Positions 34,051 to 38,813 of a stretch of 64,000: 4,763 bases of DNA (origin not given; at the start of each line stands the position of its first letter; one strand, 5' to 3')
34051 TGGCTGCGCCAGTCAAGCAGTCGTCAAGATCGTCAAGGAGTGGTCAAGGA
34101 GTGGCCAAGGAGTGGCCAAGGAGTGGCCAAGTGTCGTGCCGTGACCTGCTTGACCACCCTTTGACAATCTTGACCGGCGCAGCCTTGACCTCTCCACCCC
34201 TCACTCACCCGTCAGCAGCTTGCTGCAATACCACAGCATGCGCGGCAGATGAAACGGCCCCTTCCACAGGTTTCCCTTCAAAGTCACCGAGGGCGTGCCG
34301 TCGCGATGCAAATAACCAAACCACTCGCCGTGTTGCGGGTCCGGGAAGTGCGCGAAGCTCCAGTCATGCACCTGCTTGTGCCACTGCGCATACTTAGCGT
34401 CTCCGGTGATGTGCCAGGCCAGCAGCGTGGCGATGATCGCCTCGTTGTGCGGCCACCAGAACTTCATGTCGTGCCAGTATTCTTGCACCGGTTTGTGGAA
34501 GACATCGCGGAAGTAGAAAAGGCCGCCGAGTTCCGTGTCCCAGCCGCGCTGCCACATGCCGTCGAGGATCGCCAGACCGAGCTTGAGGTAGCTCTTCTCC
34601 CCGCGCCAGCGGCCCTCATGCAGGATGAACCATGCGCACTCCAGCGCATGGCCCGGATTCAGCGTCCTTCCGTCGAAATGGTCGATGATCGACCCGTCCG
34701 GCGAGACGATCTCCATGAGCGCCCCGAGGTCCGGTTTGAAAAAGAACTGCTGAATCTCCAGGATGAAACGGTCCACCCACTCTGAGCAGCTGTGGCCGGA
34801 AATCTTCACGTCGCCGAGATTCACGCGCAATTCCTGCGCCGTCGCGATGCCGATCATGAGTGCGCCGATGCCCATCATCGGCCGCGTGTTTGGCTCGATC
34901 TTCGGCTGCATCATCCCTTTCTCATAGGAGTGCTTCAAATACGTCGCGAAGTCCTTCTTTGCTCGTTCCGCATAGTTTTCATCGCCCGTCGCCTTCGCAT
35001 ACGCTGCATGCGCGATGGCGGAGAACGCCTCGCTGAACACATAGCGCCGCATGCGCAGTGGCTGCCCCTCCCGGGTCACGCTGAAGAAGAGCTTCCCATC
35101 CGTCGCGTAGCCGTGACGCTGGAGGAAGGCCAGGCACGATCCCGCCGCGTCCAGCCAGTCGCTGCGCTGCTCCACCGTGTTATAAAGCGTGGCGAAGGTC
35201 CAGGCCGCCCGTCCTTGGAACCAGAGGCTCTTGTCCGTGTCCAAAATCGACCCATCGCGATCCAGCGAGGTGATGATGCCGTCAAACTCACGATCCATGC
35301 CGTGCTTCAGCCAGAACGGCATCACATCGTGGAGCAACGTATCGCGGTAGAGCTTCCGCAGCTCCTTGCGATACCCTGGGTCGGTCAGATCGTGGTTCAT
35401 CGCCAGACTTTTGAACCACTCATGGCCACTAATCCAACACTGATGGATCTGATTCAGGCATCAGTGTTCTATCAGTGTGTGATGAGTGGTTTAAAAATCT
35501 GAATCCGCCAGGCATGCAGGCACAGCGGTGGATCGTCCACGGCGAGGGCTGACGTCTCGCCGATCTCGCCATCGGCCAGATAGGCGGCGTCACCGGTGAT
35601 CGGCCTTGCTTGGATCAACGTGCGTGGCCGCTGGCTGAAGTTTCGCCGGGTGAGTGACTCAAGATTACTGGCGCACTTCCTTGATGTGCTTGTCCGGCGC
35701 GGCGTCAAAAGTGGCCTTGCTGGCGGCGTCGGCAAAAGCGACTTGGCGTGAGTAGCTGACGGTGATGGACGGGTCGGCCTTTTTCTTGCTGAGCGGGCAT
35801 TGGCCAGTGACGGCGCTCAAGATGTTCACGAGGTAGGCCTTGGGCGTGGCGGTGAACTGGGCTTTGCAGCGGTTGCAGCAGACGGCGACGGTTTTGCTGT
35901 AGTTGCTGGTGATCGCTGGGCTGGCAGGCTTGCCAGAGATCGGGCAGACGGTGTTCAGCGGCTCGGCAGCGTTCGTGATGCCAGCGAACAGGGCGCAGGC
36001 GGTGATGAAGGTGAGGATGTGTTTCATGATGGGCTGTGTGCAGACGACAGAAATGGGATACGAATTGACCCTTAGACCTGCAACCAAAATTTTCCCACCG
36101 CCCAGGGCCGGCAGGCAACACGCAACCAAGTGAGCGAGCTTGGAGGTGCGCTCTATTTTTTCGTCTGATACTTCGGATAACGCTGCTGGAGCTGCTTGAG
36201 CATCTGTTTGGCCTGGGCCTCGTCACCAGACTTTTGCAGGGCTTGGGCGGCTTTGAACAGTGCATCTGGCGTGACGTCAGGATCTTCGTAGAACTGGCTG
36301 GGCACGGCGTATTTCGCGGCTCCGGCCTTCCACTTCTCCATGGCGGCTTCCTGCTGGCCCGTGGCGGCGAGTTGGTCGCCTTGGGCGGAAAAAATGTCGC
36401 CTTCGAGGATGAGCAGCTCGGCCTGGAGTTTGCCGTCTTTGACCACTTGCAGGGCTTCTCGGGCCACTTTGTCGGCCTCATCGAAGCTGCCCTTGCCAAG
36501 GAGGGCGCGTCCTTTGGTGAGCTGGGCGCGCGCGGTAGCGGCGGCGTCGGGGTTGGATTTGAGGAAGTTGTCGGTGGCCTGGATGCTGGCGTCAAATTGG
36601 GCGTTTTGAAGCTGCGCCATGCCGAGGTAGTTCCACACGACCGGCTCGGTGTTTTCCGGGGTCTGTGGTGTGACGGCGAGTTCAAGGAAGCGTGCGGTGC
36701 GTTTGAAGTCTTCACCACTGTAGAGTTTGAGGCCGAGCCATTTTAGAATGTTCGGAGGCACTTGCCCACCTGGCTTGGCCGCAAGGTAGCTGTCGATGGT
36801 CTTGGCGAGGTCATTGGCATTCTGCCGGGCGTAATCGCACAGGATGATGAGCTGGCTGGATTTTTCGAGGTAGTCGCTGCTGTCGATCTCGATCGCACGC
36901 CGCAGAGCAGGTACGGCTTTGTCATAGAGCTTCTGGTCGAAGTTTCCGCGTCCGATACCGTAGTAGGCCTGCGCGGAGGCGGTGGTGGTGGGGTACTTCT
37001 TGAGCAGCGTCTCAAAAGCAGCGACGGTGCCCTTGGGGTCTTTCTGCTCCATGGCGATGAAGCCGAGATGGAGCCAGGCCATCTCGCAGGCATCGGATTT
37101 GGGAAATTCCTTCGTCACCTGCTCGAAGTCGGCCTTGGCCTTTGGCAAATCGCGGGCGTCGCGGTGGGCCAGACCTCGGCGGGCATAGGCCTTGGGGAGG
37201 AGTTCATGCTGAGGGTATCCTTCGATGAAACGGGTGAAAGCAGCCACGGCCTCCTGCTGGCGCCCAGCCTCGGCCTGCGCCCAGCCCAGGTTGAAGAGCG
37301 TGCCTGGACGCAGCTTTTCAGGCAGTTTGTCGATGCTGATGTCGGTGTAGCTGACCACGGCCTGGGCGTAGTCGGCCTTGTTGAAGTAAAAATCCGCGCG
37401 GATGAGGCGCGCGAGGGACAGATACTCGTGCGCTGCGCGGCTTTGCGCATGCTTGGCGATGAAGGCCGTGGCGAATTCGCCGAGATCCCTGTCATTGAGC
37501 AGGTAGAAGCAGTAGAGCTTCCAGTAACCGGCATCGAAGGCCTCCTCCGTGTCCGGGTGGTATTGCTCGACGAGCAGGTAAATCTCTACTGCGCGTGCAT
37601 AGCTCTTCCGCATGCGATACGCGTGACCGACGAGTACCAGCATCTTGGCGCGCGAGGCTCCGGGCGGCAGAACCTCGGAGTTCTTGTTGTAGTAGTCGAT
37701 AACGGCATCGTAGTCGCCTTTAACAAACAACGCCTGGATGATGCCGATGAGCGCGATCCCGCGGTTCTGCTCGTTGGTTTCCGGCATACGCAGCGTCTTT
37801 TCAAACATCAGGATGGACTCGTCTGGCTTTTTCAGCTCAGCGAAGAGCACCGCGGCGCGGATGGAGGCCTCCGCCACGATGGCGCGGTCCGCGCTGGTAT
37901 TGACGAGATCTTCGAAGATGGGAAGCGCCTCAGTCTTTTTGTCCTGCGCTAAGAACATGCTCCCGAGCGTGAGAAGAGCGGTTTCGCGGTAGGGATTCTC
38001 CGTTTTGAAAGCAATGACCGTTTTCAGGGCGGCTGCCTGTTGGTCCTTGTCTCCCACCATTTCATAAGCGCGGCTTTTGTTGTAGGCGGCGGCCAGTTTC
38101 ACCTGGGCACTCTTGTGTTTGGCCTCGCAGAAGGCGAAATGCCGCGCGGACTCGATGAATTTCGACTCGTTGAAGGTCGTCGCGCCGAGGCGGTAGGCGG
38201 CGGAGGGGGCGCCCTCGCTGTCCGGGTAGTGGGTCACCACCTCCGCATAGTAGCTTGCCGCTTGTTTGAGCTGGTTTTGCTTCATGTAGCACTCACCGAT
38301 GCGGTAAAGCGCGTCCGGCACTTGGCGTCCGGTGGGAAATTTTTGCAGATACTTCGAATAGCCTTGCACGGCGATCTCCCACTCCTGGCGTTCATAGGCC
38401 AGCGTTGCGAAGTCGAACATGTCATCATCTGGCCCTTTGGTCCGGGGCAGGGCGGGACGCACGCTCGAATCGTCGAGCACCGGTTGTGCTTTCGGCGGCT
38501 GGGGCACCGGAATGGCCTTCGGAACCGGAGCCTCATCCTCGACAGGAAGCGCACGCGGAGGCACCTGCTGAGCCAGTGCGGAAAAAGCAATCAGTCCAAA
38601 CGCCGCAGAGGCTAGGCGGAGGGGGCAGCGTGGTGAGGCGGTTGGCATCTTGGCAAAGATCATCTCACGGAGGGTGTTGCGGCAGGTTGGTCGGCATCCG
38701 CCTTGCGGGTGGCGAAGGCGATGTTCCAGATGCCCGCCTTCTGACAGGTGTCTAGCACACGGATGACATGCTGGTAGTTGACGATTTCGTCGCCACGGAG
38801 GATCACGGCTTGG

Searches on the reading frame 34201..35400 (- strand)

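Call 73: search_protein_families(library=pfam, proteins=[window:34201-35400:-], max_evalue=0.00001)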
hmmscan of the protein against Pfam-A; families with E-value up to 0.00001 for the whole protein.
window:34201-35400:- (399 aa): 1 family
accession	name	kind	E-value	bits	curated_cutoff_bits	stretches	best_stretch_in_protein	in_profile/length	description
PF07221.17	GlcNAc_2-epim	-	1.6e-46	159.6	23.4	1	41-376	1-336/347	N-acylglucosamine 2-epimerase (GlcNAc 2-epimerase)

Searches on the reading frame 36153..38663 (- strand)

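Call 73: search_protein_families(library=pfam, proteins=[window:36153-38663:-], max_evalue=0.00001)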
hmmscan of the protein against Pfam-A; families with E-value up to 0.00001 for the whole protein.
window:36153-38663:- (836 aa): 12 families
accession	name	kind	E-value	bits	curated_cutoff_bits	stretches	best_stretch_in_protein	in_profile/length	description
PF13174.12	TPR_6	-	1.5e-38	129.2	26.3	1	117-149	1-33/33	Tetratricopeptide repeat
PF07719.23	TPR_2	-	6.5e-33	110.6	27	0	116-148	1-33/34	Tetratricopeptide repeat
PF00515.34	TPR_1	-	3.5e-32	109.3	27.8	1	116-148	1-33/34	Tetratricopeptide repeat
PF13181.12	TPR_8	-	3e-25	86.6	25.7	0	117-144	2-29/34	Tetratricopeptide repeat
PF13432.12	TPR_16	-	3.3e-25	88.6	32.7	0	84-149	2-64/65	Tetratricopeptide repeat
PF13424.12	TPR_12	-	4.3e-25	88.1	30.1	0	529-594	5-75/77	Tetratricopeptide repeat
PF13428.12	TPR_14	-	3.8e-21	73.9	23.5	0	116-150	1-35/44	Tetratricopeptide repeat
PF13525.12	YfiO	-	7.5e-13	49.1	25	0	78-176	4-103/203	Outer membrane lipoprotein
PF14559.12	TPR_19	-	1.6e-12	48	25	0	102-149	14-59/68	Tetratricopeptide repeat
PF13176.12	TPR_7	-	9.1e-08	32.1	27.9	0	118-148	1-31/36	Tetratricopeptide repeat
PF23914.1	TPR_CcmH_CycH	-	8.3e-07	29.4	42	0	459-559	56-153/158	Cytochrome c-type biogenesis protein H TPR domain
PF25062.1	ARM_TT21_N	-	7.4e-06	26.3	40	0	692-832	80-201/222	Tetratricopeptide repeat protein 21 N-terminal ARM repeat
